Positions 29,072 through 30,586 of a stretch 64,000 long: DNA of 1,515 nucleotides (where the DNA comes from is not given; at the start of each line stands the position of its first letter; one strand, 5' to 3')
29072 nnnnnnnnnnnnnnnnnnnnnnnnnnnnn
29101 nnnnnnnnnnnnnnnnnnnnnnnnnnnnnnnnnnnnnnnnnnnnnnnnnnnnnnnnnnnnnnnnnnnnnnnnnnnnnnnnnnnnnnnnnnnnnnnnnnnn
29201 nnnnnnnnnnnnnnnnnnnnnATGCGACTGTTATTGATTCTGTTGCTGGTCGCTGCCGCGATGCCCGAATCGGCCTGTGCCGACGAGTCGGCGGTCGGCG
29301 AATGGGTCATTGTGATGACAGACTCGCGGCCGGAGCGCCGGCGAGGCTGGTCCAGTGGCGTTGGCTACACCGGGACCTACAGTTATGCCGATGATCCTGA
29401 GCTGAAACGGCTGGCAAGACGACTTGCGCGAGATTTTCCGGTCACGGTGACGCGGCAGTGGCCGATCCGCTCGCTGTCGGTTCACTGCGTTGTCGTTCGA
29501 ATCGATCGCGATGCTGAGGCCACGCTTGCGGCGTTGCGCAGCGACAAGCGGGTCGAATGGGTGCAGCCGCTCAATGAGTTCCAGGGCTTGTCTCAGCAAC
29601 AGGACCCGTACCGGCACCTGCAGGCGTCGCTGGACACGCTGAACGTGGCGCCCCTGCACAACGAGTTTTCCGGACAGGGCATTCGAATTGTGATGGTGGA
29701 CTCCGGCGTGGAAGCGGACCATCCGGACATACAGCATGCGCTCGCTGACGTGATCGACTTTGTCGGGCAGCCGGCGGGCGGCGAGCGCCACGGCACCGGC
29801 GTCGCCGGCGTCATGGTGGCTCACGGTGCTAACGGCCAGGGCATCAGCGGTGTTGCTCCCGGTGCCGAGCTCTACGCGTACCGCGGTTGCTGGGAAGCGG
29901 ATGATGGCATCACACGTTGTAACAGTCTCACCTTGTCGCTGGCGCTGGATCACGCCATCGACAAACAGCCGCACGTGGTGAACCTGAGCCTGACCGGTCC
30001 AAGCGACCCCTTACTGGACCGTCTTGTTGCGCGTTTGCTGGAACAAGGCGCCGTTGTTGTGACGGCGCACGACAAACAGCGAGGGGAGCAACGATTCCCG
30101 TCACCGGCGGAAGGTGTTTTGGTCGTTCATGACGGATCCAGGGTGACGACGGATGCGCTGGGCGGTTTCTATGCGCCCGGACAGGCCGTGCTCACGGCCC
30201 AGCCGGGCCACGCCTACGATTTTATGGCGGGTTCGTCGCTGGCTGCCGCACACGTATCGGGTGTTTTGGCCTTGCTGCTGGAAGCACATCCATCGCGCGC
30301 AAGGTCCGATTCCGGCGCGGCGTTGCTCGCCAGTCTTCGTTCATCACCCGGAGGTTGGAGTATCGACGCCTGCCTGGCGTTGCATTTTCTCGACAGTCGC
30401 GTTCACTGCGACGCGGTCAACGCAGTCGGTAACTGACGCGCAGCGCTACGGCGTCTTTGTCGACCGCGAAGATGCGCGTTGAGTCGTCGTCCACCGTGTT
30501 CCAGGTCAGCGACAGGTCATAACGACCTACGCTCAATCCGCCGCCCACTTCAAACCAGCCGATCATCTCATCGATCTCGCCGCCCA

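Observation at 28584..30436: The anti-sigma factor's periplasmic domain resembles a subtilase I9 propeptide and is translationally coupled to an S8 protease, suggesting a protease-gated ECF switch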

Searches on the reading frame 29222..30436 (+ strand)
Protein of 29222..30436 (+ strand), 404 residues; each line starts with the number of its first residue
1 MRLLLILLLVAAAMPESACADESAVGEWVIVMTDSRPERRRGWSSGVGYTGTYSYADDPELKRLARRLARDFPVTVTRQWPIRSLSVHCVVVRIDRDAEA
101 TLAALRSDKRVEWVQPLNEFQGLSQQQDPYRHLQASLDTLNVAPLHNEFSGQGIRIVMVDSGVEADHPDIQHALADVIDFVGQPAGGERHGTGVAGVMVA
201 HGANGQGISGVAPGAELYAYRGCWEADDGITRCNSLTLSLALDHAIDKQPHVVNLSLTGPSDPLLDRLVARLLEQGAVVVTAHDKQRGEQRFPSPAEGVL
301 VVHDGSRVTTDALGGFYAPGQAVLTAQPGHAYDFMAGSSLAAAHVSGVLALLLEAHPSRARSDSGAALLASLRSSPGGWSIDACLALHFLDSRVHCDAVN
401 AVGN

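Call 3: search_protein_families(library=pfam, proteins=[window:29222-30436:+], max_evalue=1)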
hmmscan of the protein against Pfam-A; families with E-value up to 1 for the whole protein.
window:29222-30436:+ (404 aa): 2 families
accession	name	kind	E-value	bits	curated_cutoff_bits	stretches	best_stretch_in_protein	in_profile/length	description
PF00082.27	Peptidase_S8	-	3.9e-24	85.9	21.8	1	151-363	1-264/288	Subtilase family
PF22148.1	Fervidolysin_NPro-like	-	0.13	13.1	21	1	65-116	31-80/81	Fervidolysin N-terminal prodomain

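Call 4: search_protein_families(library=ncbifam, proteins=[window:29222-30436:+], max_evalue=1)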
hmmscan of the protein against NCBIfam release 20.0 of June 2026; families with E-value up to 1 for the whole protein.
window:29222-30436:+ (404 aa): 9 families
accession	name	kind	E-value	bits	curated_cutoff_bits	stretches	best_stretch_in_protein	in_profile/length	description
TIGR03921.1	T7SS_mycosin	equivalog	1.1e-27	97.1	278.75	1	142-378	3-269/353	type VII secretion-associated serine protease mycosin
NF049966.1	QH_SP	equivalog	1.2e-17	64.1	165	1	155-367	1-206/219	subtilisin-like serine protease QhpE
TIGR03895.1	protease_PatA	subfamily_domain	1.5e-06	27.3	421.05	1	228-360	36-184/606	PatA/PatG family cyanobactin maturation protease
NF033595.1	denti_PrtP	equivalog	1.7e-06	27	300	2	188-224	248-285/606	dentilisin complex serine proteinase subunit PrtP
NF042956.1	IteS_antiphage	equivalog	6.6e-05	21.4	900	1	82-260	192-361/747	S8 family anti-phage peptidase IteS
NF040809.1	germ_prot_CspBA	exception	0.00035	18.3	1250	1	316-353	1008-1045/1099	bifunctional germination protease/germinant receptor pseudoprotease CspBA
NF051851.1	AtpSerPepEprS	equivalog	0.00074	17.6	1700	1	318-359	283-324/988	autotransporter serine peptidase EprS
NF040808.2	CspC_non_triad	exception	0.0013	17.3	675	0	145-170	89-114/556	bile acid germinant receptor pseudoprotease CspC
NF040553.1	SGO_0316_fam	subfamily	0.067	10.8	1400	0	189-262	359-434/1486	SGO_0316/SGO_0317 family LPXTG-anchored serine peptidase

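Call 9: find_homologous_proteins(query=window:29222-30433:+, max_evalue=0.001)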
Query window:29222-30433:+ (404 aa): 478 proteins with E <= 0.001 among 8000 candidates; the best 120 are listed.
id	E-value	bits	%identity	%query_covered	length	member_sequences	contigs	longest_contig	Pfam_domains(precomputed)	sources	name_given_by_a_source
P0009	3.1e-267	904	100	100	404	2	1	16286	PF00082.28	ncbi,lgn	ncbi:MAG: S8 family serine peptidase [Pseudomonadota bacterium]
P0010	2.2e-215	733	79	100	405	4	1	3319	PF00082.28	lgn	-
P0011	7.2e-214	728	82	100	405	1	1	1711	PF00082.28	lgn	-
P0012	5.6e-207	706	78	100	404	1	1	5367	PF00082.28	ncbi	-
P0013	2.9e-164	565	64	98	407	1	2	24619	PF00082.28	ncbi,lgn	-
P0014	1.0e-162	560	65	95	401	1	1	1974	PF00082.28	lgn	-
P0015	1.4e-160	553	66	91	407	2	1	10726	PF00082.28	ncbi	-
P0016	3.5e-160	552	66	93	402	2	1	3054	PF00082.28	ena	-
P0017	1.2e-158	546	63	100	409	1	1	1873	PF00082.28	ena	-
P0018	6.5e-157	541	65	91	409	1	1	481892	PF00082.28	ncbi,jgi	-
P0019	8.5e-157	540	63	99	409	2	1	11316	PF00082.28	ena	-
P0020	2.9e-156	539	63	100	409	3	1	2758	PF00082.28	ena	-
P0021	4.4e-154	531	64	93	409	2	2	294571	PF00082.28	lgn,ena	-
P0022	6.1e-153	528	61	100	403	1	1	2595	PF00082.28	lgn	-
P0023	2.3e-151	522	64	89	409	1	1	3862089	PF00082.28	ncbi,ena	-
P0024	4.6e-149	515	59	98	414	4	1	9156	PF00082.28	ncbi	-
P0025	5.2e-149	515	63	95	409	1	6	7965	PF00082.28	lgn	-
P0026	1.1e-147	510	59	98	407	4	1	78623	PF00082.28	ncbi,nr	ncbi:MAG: S8 family serine peptidase [Woeseiaceae bacterium]|nr:S8 family serine peptidase [Woeseiac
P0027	8.4e-147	507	61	92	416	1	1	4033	PF00082.28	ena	-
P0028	3.0e-146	506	59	96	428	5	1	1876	PF00082.28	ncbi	-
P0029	6.9e-146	504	58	100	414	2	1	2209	PF00082.28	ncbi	-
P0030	7.8e-146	504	60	93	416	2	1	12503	PF00082.28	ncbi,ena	-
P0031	1.0e-145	504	57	98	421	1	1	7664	PF00082.28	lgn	-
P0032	1.8e-145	503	56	97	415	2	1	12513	PF00082.28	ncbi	-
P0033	3.9e-145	502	59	93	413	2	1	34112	PF00082.28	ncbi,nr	ncbi:MAG: S8 family serine peptidase [Woeseiaceae bacterium]|nr:S8 family serine peptidase [Woeseiac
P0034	7.8e-145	501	59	100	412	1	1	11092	PF00082.28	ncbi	-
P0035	2.1e-144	500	60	95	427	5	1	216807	PF00082.28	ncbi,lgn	ncbi:MAG: S8 family serine peptidase [Pseudomonadota bacterium]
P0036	3.5e-144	499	56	98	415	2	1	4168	PF00082.28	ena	-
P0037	4.2e-144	499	57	98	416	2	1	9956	PF00082.28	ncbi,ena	-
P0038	1.3e-143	497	59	91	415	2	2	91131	PF00082.28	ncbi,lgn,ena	-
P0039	2.2e-143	496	62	92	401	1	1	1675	PF00082.28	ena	-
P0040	3.7e-139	482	60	92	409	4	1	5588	PF00082.28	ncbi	-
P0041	6.3e-138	478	60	91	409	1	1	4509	PF00082.28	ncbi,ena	-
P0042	9.4e-138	478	60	91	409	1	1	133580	PF00082.28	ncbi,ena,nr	ncbi:MAG: S8 family serine peptidase [Woeseiaceae bacterium]|nr:S8 family serine peptidase [Woeseiac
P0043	4.2e-137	475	59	91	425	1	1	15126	PF00082.28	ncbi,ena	-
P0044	6.9e-136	471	58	98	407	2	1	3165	PF00082.28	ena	-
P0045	2.1e-134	467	56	95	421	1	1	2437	PF00082.28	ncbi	ncbi:MAG: S8 family serine peptidase [Pseudomonadota bacterium]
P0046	6.1e-133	462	53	99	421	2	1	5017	PF00082.28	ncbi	-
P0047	2.0e-132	460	58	92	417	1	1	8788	PF00082.28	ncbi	-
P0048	2.2e-132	460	56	91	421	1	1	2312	PF00082.28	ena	-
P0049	5.7e-128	445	56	92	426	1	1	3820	PF00082.28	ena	-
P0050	1.3e-127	444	54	98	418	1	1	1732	PF00082.28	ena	-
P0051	4.0e-127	443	53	98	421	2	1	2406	PF00082.28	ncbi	-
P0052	1.6e-126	441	56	96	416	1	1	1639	PF00082.28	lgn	-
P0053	1.0e-125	438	55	97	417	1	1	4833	PF00082.28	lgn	-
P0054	2.2e-122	427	55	91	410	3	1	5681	PF00082.28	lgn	-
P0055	1.5e-121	424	54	94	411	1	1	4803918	PF00082.28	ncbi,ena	-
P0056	2.1e-121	424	55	90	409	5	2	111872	PF00082.28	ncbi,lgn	ncbi:MAG: S8 family serine peptidase [Pseudomonadota bacterium]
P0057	9.6e-120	418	54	91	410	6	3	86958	PF00082.28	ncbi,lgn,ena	-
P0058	2.8e-119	417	51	98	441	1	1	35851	PF00082.28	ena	-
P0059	4.3e-115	403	50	98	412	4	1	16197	PF00082.28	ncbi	-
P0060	2.7e-114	400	51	98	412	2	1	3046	PF00082.28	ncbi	-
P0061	6.7e-114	399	50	96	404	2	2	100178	PF00082.28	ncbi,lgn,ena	ncbi:MAG: S8 family serine peptidase [Pseudomonadota bacterium]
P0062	2.5e-112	394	49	95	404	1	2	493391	PF00082.28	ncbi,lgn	ncbi:MAG: S8 family serine peptidase [Pseudomonadota bacterium]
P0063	5.3e-110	386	49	95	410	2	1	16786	PF00082.28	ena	-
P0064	1.6e-103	365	55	76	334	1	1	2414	PF00082.28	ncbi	ncbi:MAG: S8 family serine peptidase, partial [Pseudomonadota bacterium]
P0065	2.8e-102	361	48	92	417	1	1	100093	PF00082.28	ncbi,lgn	-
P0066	1.2e-91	326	44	99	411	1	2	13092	PF00082.28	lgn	-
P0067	2.2e-78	282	43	88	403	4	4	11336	PF00082.28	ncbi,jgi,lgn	-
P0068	1.7e-75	273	41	88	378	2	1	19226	PF00082.28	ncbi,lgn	-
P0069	5.8e-74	268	41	86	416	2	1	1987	PF00082.28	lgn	-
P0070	4.0e-70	255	39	91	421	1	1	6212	PF00082.28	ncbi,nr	ncbi:MAG: S8 family serine peptidase [Woeseiaceae bacterium]|nr:S8 family serine peptidase [Woeseiac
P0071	7.2e-70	254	37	90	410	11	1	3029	PF00082.28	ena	-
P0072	2.1e-67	246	42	91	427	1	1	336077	PF00082.28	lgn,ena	-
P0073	2.2e-67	246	44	84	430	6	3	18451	PF00082.28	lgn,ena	-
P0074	1.0e-66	244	40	89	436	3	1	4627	PF00082.28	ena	-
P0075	2.3e-66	243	39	97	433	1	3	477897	PF00082.28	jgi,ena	jgi:subtilisin family serine protease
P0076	2.8e-66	242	41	97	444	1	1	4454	PF00082.28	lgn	-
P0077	5.2e-66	241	40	87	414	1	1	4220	PF00082.28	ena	-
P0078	1.8e-65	240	43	80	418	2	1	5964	PF00082.28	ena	-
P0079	2.4e-65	239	36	98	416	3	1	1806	PF00082.28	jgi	-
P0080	6.5e-65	238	46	72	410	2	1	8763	PF00082.28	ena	-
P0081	7.5e-65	238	40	97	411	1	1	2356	PF00082.28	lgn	-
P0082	1.2e-64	237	40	86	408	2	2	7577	PF00082.28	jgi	jgi:subtilisin family serine protease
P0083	2.1e-64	236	40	90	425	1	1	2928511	PF00082.28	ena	-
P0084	2.6e-64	236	42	88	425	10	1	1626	PF00082.28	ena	-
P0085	3.4e-64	235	39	82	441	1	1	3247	PF00082.28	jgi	jgi:hypothetical protein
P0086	3.8e-64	235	41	88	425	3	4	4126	PF00082.28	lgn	-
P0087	4.4e-64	235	36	98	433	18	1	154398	PF00082.28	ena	-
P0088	5.7e-64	235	40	88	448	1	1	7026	PF00082.28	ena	-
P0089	9.9e-64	234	39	92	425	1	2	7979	PF00082.28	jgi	-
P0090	1.1e-63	234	37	98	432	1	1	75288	PF00082.28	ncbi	ncbi:MAG: S8 family peptidase, partial [Steroidobacteraceae bacterium]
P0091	1.3e-63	233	36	83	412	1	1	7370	PF00082.28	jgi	jgi:subtilisin family serine protease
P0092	1.9e-63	233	39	75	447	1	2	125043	PF00082.28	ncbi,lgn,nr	ncbi:MAG: S8 family serine peptidase [Methylococcaceae bacterium]|nr:S8 family serine peptidase [Met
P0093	3.2e-63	232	38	81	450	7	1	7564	PF00082.28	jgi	jgi:subtilisin family serine protease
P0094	5.4e-63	232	39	92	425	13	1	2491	PF00082.28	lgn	-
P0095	5.6e-63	231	39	90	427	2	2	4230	PF00082.28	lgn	-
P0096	8.8e-63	231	39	92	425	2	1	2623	PF00082.28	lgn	-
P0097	1.1e-62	230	41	89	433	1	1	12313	PF00082.28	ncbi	-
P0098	1.2e-62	230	39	91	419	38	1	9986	PF00082.28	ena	-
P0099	1.4e-62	230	39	90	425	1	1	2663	PF00082.28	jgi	jgi:Subtilase family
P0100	1.9e-62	230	39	82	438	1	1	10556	PF00082.28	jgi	jgi:subtilisin family serine protease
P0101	3.4e-62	229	39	92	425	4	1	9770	PF00082.28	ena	-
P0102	4.4e-62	229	39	92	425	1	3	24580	PF00082.28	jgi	jgi:hypothetical protein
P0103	4.8e-62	228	40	85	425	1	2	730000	PF00082.28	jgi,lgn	-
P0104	5.6e-62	228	41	83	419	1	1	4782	PF00082.28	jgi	-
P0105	6.4e-62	228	36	100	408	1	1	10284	PF00082.28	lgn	-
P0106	9.3e-62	227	38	98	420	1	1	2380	PF00082.28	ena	-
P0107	1.3e-61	227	39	87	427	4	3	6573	PF00082.28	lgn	-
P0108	2.4e-61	226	34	98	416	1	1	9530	PF00082.28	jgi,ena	-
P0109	3.2e-61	226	37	93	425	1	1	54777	PF00082.28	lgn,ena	-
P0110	4.9e-61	225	38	95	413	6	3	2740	PF00082.28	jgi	jgi:subtilisin family serine protease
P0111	6.7e-61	225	37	92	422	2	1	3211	PF00082.28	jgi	-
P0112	7.7e-61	224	36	97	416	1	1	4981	PF00082.28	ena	-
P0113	8.2e-61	224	41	81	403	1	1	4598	PF00082.28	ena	-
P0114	8.3e-61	224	39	84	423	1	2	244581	PF00082.28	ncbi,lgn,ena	-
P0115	8.7e-61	224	40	83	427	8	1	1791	PF00082.28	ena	-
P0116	1.0e-60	224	38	90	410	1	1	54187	PF00082.28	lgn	-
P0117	1.2e-60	224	41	84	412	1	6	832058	PF00082.28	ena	-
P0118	1.2e-60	224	41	88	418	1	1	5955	PF00082.28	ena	-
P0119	1.5e-60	223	41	88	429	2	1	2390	PF00082.28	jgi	-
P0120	1.5e-60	223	36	98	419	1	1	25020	PF00082.28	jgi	jgi:subtilisin family serine protease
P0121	2.3e-60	223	41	84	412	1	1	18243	PF00082.28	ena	-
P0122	2.4e-60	223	40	86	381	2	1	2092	PF00082.28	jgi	jgi:subtilisin family serine protease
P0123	2.5e-60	223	41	78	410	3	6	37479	PF00082.28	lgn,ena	-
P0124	2.5e-60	223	39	98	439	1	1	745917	PF00082.28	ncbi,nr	ncbi:MAG: serine protease [Lysobacteraceae bacterium]|nr:MAG: serine protease [Xanthomonadaceae bact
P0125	2.5e-60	223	39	81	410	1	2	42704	PF00082.28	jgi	jgi:subtilisin family serine protease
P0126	2.7e-60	223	40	86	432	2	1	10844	PF00082.28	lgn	-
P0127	2.7e-60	223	38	93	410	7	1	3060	PF00082.28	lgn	-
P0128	2.9e-60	223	40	83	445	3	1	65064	PF00082.28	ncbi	-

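Call 10: find_encoding_contigs(protein=P0023, flank=5000, max_places=2)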
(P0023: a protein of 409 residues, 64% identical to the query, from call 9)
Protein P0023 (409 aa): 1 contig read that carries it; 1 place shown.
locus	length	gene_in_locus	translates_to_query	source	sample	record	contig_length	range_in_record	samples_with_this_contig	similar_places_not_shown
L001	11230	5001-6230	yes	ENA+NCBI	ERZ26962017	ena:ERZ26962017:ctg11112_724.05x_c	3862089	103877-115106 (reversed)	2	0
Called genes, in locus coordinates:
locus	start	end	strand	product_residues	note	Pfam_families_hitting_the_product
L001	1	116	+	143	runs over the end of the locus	PF00293:NUDIX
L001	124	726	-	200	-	PF13590:DUF4136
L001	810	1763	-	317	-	PF00389:2-Hacid_dh, PF02826:2-Hacid_dh_C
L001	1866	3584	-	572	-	PF03640:Lipoprotein_15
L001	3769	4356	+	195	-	PF04542:Sigma70_r2, PF08281:Sigma70_r4_2, PF04545:Sigma70_r4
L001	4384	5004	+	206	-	-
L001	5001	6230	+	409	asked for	PF00082:Peptidase_S8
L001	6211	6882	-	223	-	-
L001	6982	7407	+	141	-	PF03692:CxxCxxCC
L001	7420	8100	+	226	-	PF00881:Nitroreductase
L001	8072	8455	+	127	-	PF07883:Cupin_2 (weak)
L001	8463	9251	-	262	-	PF05050:Methyltransf_21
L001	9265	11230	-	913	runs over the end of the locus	PF00311:PEPcase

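Call 11: find_encoding_contigs(protein=P0055, flank=5000, max_places=2)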
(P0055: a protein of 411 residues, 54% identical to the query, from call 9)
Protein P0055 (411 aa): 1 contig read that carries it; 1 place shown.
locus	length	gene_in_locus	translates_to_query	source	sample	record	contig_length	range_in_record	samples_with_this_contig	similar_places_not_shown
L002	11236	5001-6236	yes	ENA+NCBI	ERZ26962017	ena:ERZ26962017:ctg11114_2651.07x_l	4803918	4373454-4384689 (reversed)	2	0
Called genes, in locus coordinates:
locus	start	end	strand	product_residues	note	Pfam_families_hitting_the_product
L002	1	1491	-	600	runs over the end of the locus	PF00664:ABC_membrane, PF00005:ABC_tran, PF13191:AAA_16 (faint), PF02463:SMC_N (weak)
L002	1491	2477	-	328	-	-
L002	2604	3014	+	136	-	PF12680:SnoaL_2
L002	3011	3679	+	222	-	PF13640:2OG-FeII_Oxy_3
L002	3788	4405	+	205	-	PF04542:Sigma70_r2, PF08281:Sigma70_r4_2, PF04545:Sigma70_r4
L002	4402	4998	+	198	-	-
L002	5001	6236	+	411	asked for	PF00082:Peptidase_S8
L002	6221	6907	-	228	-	-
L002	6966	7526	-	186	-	PF01844:HNH, PF13395:HNH_4 (weak), PF14279:HNH_5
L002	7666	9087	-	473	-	PF00144:Beta-lactamase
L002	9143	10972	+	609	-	PF12228:DUF3604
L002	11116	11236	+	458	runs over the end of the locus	PF03109:ABC1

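Call 12: find_encoding_contigs(protein=P0083, flank=5000, max_places=2)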
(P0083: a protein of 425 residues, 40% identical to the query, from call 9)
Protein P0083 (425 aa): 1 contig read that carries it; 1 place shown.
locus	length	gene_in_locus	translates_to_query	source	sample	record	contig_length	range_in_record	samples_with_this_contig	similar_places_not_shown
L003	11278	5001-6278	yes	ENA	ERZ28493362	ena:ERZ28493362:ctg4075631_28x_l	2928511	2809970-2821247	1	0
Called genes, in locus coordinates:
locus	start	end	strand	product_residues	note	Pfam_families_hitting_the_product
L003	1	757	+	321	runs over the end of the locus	PF08279:HTH_11, PF13412:HTH_24, PF19187:HTH_PafC (faint), PF13280:WYL, PF25583:WCX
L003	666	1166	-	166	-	PF11695:DUF3291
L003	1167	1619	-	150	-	-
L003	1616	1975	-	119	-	PF06108:DUF952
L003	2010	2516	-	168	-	PF01625:PMSR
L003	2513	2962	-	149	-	PF01641:SelR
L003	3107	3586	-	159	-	-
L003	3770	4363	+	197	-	PF04542:Sigma70_r2, PF07638:Sigma70_ECF (weak), PF08281:Sigma70_r4_2, PF04545:Sigma70_r4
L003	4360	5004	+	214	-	-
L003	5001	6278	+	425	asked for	PF00082:Peptidase_S8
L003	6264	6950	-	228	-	PF09694:Gcw_chp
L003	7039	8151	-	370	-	-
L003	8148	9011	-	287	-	-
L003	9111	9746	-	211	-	-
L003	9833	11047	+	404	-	PF13450:NAD_binding_8 (weak)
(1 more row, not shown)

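Call 14: find_encoding_contigs(protein=P0124, flank=5000, max_places=2)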
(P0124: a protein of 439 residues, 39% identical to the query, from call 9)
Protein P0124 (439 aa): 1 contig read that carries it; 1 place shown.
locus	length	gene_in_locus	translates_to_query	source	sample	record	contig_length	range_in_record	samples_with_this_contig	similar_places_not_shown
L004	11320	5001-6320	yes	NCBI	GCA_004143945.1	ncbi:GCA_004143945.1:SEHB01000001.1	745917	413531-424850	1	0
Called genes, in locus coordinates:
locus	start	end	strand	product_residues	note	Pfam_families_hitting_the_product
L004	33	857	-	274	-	PF00582:Usp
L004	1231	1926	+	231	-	PF00583:Acetyltransf_1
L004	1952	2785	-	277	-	PF00582:Usp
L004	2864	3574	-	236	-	-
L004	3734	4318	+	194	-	PF07638:Sigma70_ECF (faint), PF04542:Sigma70_r2, PF08281:Sigma70_r4_2, PF04545:Sigma70_r4 (weak)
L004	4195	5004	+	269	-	PF13490:zf-HC2 (weak)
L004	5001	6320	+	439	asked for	PF00082:Peptidase_S8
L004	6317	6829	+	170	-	PF00127:Copper-bind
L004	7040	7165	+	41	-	PF00444:Ribosomal_L36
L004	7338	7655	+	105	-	-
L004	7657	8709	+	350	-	PF04371:PAD_porph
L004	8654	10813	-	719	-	PF13188:PAS_8 (faint), PF13426:PAS_9 (faint), PF08447:PAS_3 (faint), PF00989:PAS, PF08448:PAS_4, PF00990:GGDEF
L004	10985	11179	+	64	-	-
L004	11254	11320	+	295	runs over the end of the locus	PF00795:CN_hydrolase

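Call 15: find_encoding_contigs(protein=P0092, flank=5000, max_places=2)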
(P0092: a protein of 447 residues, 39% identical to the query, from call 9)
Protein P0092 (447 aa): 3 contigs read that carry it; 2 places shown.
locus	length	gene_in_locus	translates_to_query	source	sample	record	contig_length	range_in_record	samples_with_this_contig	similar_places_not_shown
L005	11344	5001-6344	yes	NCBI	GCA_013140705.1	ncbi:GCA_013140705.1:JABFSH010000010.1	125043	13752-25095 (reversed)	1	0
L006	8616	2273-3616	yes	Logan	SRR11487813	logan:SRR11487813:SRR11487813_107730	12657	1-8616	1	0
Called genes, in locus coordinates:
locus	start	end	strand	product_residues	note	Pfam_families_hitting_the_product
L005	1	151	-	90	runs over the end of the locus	-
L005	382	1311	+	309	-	PF01145:Band_7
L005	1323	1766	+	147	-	PF01957:NfeD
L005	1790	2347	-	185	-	-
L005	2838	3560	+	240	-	PF09694:Gcw_chp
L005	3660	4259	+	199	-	PF04542:Sigma70_r2, PF07638:Sigma70_ECF, PF05263:DUF722 (weak), PF08281:Sigma70_r4_2, PF04545:Sigma70_r4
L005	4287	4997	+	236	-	-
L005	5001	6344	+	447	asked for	PF00082:Peptidase_S8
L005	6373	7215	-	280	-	-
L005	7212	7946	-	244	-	PF03309:Pan_kinase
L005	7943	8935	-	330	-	PF08279:HTH_11, PF03099:BPL_LplA_LipB, PF02237:BPL_C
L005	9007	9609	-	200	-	PF07238:PilZ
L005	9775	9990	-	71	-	-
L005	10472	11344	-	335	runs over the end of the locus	PF18075:FtsX_ECD, PF02687:FtsX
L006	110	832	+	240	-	PF09694:Gcw_chp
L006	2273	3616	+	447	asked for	PF00082:Peptidase_S8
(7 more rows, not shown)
